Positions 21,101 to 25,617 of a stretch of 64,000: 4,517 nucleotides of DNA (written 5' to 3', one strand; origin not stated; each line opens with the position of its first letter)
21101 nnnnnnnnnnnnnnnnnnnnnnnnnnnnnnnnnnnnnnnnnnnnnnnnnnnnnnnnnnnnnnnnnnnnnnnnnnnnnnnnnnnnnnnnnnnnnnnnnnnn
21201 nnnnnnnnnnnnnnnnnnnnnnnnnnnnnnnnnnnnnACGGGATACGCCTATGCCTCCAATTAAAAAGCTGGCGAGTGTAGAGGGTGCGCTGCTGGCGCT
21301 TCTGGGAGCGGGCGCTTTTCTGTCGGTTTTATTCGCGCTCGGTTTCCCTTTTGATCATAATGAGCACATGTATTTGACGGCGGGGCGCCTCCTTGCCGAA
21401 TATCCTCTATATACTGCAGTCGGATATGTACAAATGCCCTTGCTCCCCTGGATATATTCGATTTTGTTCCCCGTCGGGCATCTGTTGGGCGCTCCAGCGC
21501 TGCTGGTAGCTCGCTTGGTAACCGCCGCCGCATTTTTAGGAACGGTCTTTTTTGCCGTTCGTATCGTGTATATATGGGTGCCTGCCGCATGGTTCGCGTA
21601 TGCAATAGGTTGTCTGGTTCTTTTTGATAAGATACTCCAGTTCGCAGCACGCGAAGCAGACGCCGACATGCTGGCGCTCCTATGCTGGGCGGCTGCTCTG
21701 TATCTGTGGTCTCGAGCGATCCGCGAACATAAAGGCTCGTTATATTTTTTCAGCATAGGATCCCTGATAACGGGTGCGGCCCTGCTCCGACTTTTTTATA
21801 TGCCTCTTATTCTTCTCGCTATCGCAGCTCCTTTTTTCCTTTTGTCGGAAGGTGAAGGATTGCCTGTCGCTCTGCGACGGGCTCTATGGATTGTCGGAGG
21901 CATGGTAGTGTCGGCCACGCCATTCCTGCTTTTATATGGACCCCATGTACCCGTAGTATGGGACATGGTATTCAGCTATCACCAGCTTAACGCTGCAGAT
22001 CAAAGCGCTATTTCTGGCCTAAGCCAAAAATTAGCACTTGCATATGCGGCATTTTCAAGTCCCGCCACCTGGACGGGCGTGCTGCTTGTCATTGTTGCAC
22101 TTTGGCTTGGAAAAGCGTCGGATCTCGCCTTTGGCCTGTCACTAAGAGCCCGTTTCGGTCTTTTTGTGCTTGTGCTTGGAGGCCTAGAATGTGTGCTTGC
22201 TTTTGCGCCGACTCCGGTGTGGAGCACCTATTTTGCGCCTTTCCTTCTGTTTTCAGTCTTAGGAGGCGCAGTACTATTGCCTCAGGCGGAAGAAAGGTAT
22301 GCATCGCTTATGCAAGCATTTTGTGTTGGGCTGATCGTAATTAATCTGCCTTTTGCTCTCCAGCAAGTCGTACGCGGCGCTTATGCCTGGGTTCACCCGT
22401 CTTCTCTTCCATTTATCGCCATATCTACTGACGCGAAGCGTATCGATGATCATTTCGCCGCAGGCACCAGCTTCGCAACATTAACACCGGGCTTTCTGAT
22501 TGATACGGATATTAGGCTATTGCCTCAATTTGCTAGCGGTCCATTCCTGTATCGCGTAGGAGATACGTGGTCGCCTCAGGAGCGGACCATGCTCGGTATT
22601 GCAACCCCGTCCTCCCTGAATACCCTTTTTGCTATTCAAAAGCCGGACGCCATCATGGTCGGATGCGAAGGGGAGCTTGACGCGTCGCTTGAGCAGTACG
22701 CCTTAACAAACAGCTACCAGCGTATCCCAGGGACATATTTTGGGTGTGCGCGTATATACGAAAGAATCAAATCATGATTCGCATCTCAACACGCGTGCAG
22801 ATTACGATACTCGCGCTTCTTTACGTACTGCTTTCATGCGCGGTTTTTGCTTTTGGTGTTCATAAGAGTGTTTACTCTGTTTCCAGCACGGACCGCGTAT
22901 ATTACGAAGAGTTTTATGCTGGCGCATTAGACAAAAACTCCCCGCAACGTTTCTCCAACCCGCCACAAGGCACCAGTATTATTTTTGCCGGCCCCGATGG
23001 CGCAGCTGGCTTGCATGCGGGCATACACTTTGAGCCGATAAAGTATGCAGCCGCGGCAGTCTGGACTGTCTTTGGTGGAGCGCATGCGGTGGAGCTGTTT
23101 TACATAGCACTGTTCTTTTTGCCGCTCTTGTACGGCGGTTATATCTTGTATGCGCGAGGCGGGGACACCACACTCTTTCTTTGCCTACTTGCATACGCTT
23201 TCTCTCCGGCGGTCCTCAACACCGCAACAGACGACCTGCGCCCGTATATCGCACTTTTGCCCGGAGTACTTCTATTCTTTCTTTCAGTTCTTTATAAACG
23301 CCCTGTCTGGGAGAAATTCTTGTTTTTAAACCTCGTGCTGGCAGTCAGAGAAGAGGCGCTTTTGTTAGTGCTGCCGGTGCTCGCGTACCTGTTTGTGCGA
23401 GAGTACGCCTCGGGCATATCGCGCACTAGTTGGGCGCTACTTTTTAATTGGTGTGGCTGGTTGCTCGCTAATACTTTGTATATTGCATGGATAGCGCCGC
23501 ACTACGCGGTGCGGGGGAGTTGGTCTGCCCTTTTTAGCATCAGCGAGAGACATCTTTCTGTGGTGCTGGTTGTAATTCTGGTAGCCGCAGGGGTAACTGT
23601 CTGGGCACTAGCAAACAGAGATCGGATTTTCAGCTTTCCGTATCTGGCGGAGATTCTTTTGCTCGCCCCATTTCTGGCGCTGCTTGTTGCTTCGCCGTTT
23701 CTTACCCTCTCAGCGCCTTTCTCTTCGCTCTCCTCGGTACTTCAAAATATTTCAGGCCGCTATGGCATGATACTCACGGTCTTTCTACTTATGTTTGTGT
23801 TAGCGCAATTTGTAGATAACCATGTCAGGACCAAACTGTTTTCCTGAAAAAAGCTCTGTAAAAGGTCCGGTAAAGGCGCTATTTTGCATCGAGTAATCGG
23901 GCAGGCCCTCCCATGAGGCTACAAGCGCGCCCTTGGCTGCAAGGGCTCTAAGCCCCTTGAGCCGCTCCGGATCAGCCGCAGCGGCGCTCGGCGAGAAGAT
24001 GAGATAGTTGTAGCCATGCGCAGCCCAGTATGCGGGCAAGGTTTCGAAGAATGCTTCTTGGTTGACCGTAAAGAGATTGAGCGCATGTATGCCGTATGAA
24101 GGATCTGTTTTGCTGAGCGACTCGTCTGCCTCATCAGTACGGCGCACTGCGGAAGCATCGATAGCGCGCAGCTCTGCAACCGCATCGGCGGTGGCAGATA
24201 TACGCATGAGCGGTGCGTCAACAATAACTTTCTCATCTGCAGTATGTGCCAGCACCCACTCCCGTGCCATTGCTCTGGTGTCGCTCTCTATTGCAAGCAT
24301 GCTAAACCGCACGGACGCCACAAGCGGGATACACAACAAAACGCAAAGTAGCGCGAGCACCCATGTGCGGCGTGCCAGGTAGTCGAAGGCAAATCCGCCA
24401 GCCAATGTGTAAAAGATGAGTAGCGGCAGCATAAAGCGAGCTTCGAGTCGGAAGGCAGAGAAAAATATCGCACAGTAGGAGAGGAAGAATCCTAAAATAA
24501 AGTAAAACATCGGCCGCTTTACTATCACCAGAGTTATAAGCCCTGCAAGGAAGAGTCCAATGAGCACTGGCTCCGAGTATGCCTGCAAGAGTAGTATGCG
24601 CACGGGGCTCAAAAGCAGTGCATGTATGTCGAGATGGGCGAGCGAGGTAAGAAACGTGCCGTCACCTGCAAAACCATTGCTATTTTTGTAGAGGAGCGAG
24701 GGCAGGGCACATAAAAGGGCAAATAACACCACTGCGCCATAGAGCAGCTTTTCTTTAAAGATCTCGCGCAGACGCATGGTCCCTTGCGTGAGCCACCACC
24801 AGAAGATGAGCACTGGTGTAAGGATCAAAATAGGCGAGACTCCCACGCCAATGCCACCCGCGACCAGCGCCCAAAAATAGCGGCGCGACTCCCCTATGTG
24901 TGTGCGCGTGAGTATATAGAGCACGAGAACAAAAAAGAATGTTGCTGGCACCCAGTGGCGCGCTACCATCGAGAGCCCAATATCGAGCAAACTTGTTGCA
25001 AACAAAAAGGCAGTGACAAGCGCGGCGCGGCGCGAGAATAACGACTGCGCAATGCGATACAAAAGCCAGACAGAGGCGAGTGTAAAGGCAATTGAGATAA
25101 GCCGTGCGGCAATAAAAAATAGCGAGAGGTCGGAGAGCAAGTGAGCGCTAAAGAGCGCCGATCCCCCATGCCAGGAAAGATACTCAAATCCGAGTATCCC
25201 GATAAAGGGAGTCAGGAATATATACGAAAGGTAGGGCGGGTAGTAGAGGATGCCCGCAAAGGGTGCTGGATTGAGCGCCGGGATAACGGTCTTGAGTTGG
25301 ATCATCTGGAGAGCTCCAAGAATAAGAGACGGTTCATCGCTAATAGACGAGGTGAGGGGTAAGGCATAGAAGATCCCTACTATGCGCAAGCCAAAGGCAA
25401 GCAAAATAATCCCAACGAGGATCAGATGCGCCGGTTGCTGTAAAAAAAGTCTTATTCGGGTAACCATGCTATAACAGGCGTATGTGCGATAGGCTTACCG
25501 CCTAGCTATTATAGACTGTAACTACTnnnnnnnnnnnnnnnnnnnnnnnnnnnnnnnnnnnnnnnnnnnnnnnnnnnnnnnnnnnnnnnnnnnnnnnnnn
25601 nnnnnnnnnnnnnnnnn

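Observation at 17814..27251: Prs + HAD-phosphatase::UbiA fusion + SDR + three GT-C-like proteins: candidate polyprenyl-phospho-pentose (DPA-like) donor pathway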

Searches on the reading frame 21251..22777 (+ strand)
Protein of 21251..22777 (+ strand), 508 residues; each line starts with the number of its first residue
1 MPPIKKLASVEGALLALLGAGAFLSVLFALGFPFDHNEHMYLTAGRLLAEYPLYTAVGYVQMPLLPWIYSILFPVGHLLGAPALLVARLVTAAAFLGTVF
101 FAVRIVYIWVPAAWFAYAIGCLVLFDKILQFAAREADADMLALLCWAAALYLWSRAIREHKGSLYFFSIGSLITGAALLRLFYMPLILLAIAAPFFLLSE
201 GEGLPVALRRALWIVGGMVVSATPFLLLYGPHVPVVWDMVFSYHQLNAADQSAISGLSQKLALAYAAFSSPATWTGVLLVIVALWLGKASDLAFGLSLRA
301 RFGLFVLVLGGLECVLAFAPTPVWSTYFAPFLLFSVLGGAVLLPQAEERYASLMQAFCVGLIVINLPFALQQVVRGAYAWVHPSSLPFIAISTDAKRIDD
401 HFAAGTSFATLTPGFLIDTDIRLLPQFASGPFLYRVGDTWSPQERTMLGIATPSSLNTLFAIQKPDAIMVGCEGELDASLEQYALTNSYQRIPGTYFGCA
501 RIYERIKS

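Call 3: search_protein_families(library=pfam, proteins=[window:21251-22777:+], max_evalue=0.01)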
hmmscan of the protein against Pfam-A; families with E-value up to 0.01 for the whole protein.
window:21251-22777:+ (508 aa): 0 families

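Call 4: search_protein_families(library=ncbifam, proteins=[window:21251-22777:+], max_evalue=0.01)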
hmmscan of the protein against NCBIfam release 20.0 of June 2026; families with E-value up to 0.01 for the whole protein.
window:21251-22777:+ (508 aa): 0 families

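Call 45: find_homologous_proteins(query=window:21251-22777:+, max_evalue=0.001)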
Query window:21251-22777:+ (508 aa): 5 proteins with E <= 0.001 among 8000 candidates.
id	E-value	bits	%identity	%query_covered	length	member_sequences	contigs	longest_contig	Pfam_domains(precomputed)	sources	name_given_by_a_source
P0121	0.0e+0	1115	100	100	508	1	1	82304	-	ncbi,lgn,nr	ncbi:MAG TPA: hypothetical protein VHD31_03660 [Candidatus Paceibacterota bacterium]|nr:hypothetical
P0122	3.5e-28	117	27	95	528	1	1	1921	-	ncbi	-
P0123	1.6e-20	92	26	93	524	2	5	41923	-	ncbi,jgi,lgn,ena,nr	ncbi:MAG TPA: hypothetical protein VMZ31_16355 [Phycisphaerae bacterium]|nr:hypothetical protein [Ph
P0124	2.6e-18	84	34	22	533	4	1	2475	-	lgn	-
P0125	1.1e-15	76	40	17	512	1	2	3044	-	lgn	-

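Call 63: predict_structure(alignment_id=A4)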
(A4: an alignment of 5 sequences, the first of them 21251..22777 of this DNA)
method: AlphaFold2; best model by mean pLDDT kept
length: 508 residues; sequences in the alignment: 5
mean_pLDDT: 52.6   pTM: 0.37
mean pLDDT of the five models: 52.6, 50.9, 50.3, 49.4, 46.6
residues with pLDDT >= 90: 1; 70-90: 45; 50-70: 235; < 50: 227
segments of 3 or more residues with pLDDT < 50: 1-6, 29-44, 52-67, 127-140, 179-190, 228-276, 309-338, 340-346, 359-392, 428-440
pLDDT, mean of each block of 10 residues (from residue 1): 49 61 51 42 51 46 49 51 52 58 63 61 51 41 57 59 62 55 45 51 59 63 50 39 33 35 43 48 52 52 50 40 33 44 48 49 43 36 36 63 70 52 50 43 51 64 79 65 86 76 80
secondary structure, 60 per line:
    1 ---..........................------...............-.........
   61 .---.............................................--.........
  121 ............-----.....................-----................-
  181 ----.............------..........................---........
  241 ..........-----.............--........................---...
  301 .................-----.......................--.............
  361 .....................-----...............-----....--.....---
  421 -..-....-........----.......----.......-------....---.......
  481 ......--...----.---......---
elements in order: H4-29 H36-50 H52-61 H65-109 H112-132 H138-158 H164-179 H185-197 H204-229 H233-250 H256-268 H271-294 H298-317 H323-345 H348-381 H387-401 E407-410 H413-417 H425-428 H430-437 H442-448 H453-459 E467-470 H474-486 E489-491 E500-505

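Call 71: search_protein_families(library=pfam, alignment_id=A4, max_evalue=1)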
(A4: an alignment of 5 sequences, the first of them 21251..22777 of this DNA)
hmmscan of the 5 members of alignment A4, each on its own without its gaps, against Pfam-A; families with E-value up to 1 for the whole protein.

A. member 1, window:21251-22777:+ (508 aa): 0 families

B. families by the number of members that match (of 5 scanned): 1 family
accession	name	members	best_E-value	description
PF19484.4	DUF6020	1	0.73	Family of unknown function (DUF6020)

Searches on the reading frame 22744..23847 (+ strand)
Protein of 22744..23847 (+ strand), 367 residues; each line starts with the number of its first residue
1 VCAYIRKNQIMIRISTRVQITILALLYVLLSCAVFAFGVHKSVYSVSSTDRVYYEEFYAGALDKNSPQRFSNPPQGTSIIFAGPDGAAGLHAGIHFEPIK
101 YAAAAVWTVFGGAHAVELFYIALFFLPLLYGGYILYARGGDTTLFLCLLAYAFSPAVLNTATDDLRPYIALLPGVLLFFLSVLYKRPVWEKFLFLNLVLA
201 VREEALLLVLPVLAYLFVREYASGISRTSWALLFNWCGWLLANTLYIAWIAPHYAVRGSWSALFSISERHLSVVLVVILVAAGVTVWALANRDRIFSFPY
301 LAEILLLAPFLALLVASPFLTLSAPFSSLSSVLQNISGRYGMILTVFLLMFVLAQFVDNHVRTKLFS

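Call 3: search_protein_families(library=pfam, proteins=[window:22744-23847:+], max_evalue=0.01)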
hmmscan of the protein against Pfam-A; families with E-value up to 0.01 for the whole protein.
window:22744-23847:+ (367 aa): 0 families

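Call 4: search_protein_families(library=ncbifam, proteins=[window:22744-23847:+], max_evalue=0.01)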
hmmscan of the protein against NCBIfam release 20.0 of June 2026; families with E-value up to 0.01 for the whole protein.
window:22744-23847:+ (367 aa): 0 families

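Call 57: search_protein_representatives(protein=window:22774-23847:+)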
Query: 357 residues. Proteins with E-value up to 0.001 (for the whole library): 133; up to 1e-10: 105; up to 1e-30: 5. The best 133 are listed.
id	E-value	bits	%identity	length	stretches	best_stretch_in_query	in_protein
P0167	4.4e-227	769.4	100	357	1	1-357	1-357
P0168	3.8e-50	187.5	41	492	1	19-352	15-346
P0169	6.9e-41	157.1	33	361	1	8-343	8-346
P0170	6.3e-34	134.2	38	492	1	12-267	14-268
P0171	5.5e-32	127.8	35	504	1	10-336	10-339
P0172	3.4e-30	121.9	38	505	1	12-245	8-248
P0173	5.2e-30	121.3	33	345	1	26-337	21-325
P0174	1.3e-29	120.0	37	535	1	34-342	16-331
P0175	2.7e-29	118.9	39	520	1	8-301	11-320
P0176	1.7e-27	113.0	35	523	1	14-249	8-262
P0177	6.5e-27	111.1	36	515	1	8-319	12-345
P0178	6.5e-25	104.5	30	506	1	23-280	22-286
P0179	2.6e-24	102.5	33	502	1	13-256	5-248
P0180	1.4e-23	100.2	31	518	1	19-247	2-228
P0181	1.9e-23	99.7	34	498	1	23-354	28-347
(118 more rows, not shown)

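Call 59: search_protein_families(library=pfam, alignment_id=A5, max_evalue=0.1)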
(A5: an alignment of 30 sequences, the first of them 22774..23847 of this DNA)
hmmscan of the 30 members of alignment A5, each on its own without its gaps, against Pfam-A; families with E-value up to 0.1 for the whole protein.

A. member 1, window:22774-23847:+ (357 aa): 0 families

B. families by the number of members that match (of 30 scanned): 13 families
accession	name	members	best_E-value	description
PF09852.15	DUF2079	6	1.7e-13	Predicted membrane protein (DUF2079)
PF14559.12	TPR_19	1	1e-06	Tetratricopeptide repeat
PF08370.16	PDR_assoc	1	0.0001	Plant PDR ABC transporter associated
PF13419.12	HAD_2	1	0.0021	Haloacid dehalogenase-like hydrolase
PF07332.16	Phage_holin_3_6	1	0.0063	Putative Actinobacterial Holin-X, holin superfamily III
PF20617.3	DUF6803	1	0.016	Family of unknown function (DUF6803)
PF14087.12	DUF4267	1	0.019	Domain of unknown function (DUF4267)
PF19862.4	DUF6336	1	0.024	Family of unknown function (DUF6336)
PF07123.17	PsbW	1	0.035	Photosystem II reaction centre W protein (PsbW)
PF23907.1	DUF7249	1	0.045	Family of unknown function (DUF7249)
PF18326.6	RFX5_N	1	0.055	RFX5 N-terminal domain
PF12895.13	ANAPC3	1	0.063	Anaphase-promoting complex, cyclosome, subunit 3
PF02937.20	COX6C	1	0.098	Cytochrome c oxidase subunit VIc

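Call 60: search_solved_structures(query=A5, max_evalue=10)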
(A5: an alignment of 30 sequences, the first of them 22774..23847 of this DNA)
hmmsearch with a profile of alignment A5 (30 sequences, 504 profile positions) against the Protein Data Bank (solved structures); distinct sequences matched with E-value up to 10: 5.
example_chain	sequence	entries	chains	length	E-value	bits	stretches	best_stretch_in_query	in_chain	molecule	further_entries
6b85_J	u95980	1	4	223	0.09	14.7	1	294-387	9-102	TMHC4_R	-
11kc_A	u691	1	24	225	0.094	14.6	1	294-387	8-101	Designed nanoparticle O43-TM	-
7qn5_E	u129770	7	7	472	0.13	14.2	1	309-416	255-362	Gamma-aminobutyric acid receptor subunit delta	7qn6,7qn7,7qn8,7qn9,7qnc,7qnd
2lly_A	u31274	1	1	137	0.65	11.9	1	275-371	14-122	Neuronal acetylcholine receptor subunit alpha-4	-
7pds_A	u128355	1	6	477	2.2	10.1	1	377-455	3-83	Similar to D. nodosus vapE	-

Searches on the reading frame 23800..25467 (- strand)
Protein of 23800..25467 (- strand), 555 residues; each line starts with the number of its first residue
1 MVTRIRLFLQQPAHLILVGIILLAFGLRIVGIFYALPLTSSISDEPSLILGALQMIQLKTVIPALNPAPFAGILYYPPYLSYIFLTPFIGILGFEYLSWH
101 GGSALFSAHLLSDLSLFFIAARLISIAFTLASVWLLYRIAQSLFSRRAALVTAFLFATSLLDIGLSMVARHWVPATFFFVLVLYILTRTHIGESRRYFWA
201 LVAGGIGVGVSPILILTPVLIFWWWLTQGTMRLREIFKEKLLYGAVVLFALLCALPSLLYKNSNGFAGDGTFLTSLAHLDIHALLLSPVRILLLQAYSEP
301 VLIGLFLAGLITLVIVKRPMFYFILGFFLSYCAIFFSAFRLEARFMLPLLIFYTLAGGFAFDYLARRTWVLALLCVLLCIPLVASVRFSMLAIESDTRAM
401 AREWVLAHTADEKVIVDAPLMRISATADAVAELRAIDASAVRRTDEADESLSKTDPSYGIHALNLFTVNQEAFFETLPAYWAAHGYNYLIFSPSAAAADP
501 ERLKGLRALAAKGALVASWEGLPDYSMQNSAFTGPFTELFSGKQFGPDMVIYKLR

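Call 3: search_protein_families(library=pfam, proteins=[window:23800-25467:-], max_evalue=0.01)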
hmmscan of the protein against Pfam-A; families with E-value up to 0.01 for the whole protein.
window:23800-25467:- (555 aa): 1 family
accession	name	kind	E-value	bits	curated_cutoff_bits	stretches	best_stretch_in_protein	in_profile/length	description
PF13231.12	PMT_2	-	1.9e-09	38.4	26.1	1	120-260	23-160/160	Dolichyl-phosphate-mannose-protein mannosyltransferase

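Call 4: search_protein_families(library=ncbifam, proteins=[window:23800-25467:-], max_evalue=0.01)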
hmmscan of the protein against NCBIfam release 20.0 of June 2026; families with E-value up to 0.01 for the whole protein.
window:23800-25467:- (555 aa): 0 families

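Call 54: search_solved_structures(query=window:23800-25467:-, max_evalue=1)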
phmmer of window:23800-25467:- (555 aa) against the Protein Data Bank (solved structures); distinct sequences matched with E-value up to 1: 0.
